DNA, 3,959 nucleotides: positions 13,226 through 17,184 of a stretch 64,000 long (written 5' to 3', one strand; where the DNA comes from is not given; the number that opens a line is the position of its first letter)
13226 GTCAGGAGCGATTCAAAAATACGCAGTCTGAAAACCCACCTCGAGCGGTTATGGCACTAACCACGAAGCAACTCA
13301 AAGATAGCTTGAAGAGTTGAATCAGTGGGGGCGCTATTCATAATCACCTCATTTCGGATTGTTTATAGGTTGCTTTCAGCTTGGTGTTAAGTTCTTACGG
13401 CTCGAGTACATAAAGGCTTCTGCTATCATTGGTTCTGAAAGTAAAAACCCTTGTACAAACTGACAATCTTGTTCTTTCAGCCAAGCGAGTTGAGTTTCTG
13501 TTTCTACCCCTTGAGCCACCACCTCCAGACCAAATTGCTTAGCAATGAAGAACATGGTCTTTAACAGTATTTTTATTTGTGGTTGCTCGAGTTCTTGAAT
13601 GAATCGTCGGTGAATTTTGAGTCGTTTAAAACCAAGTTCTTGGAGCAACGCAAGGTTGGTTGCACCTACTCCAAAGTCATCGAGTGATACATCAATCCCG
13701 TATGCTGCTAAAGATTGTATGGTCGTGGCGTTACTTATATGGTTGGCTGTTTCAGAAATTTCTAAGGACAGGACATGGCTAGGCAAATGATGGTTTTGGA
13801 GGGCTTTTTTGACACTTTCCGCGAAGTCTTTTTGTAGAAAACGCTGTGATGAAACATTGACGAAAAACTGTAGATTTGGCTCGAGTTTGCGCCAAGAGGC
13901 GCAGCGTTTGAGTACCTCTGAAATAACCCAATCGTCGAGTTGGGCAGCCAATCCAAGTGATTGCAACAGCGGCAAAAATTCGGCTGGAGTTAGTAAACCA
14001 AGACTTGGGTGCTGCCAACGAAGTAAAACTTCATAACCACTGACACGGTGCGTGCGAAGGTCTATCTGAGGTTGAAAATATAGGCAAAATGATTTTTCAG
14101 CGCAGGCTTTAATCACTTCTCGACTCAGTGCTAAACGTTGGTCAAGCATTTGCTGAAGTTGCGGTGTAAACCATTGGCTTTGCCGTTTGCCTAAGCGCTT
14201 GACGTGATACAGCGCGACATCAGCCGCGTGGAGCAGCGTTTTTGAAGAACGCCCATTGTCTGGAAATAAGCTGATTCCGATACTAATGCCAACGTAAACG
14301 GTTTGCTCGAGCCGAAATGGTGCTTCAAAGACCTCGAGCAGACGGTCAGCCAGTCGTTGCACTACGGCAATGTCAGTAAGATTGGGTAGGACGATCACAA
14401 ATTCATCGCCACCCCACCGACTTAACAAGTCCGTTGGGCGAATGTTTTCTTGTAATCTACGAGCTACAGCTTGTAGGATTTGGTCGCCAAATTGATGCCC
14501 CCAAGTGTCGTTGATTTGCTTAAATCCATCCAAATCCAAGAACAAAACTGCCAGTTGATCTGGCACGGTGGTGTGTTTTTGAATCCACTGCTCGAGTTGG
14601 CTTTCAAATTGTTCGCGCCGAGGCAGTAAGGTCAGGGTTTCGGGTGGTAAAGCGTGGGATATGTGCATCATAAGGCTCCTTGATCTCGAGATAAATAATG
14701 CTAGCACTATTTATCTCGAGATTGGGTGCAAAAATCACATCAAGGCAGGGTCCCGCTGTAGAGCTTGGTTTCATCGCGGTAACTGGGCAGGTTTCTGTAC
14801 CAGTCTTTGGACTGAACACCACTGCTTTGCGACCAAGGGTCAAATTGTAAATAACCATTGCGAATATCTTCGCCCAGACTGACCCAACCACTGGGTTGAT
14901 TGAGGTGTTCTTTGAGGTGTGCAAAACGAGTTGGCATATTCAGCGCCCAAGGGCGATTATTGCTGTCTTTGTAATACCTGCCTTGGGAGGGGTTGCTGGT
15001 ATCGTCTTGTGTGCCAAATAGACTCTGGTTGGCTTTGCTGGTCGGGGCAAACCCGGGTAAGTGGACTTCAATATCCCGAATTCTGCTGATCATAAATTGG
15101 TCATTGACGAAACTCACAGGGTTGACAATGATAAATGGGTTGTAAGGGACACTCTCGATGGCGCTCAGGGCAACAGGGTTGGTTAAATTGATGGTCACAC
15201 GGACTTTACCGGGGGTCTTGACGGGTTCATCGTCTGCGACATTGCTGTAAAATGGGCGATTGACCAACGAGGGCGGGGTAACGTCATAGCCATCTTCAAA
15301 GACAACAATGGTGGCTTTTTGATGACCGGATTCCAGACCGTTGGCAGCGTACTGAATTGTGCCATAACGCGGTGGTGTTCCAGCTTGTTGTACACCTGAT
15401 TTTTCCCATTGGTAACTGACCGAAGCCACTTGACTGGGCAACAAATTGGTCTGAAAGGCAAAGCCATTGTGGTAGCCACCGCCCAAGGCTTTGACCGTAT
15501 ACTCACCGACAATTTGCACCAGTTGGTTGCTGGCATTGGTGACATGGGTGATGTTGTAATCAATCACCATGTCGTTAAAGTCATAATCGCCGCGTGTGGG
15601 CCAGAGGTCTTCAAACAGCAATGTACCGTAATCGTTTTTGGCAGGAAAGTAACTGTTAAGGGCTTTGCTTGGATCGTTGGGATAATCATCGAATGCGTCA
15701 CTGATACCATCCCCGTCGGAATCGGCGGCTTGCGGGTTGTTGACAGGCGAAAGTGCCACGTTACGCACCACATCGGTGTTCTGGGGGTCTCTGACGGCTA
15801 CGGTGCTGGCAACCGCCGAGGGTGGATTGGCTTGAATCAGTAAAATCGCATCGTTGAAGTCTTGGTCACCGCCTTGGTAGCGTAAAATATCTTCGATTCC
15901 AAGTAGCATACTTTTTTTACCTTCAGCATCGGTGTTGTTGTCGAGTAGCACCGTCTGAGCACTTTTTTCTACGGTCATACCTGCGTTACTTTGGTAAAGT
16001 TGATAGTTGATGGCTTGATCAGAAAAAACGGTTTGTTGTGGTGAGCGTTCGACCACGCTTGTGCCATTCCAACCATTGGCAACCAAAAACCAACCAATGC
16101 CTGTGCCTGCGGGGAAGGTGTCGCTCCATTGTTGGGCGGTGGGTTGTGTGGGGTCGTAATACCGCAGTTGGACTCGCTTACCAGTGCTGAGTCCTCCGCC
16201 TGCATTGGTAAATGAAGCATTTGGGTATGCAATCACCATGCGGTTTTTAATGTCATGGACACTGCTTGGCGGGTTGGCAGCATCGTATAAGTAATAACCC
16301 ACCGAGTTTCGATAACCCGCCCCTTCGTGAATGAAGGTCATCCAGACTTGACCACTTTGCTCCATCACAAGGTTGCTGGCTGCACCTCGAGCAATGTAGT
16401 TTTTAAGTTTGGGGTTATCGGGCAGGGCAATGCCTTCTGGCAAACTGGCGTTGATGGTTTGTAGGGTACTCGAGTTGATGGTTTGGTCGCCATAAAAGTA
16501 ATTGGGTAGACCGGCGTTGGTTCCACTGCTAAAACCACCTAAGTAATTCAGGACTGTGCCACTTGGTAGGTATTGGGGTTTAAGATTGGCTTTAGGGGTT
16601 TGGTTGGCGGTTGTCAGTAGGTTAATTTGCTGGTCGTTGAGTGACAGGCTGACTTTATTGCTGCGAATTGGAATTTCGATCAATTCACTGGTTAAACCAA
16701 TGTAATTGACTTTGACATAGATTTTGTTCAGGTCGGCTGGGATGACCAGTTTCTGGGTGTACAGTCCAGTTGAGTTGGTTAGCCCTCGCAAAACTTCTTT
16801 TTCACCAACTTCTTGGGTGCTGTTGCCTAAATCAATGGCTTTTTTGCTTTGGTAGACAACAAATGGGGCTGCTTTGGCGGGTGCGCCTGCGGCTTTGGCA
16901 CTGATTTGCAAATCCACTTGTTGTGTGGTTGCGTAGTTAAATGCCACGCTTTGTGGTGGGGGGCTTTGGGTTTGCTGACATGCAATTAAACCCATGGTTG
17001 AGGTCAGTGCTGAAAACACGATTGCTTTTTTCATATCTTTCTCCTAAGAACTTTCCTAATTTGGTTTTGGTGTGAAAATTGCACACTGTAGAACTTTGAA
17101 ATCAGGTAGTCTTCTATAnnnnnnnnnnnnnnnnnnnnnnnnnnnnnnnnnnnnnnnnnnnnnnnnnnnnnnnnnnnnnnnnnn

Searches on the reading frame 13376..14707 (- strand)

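Call 24: search_protein_families(library=pfam, proteins=[window:13376-14707:-], max_evalue=0.0001)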
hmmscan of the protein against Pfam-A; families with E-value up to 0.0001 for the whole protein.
window:13376-14707:- (443 aa): 2 families
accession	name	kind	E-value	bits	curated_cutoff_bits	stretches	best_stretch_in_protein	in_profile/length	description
PF00563.25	EAL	-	8.3e-65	218.9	31.3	1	199-426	5-236/236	EAL domain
PF00990.26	GGDEF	-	2.2e-47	161.3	23.8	1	24-175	5-160/161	Diguanylate cyclase, GGDEF domain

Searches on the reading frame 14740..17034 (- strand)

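Call 24: search_protein_families(library=pfam, proteins=[window:14740-17034:-], max_evalue=0.0001)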
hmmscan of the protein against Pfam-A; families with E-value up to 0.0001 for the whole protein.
window:14740-17034:- (764 aa): 2 families
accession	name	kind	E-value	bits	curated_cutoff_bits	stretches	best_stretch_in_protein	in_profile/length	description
PF16130.10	DUF4842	-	1.3e-47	163.1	22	1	503-746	1-208/208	Domain of unknown function (DUF4842)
PF13448.11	DUF4114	-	2.3e-18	67.3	27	1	307-403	1-85/85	Domain of unknown function (DUF4114)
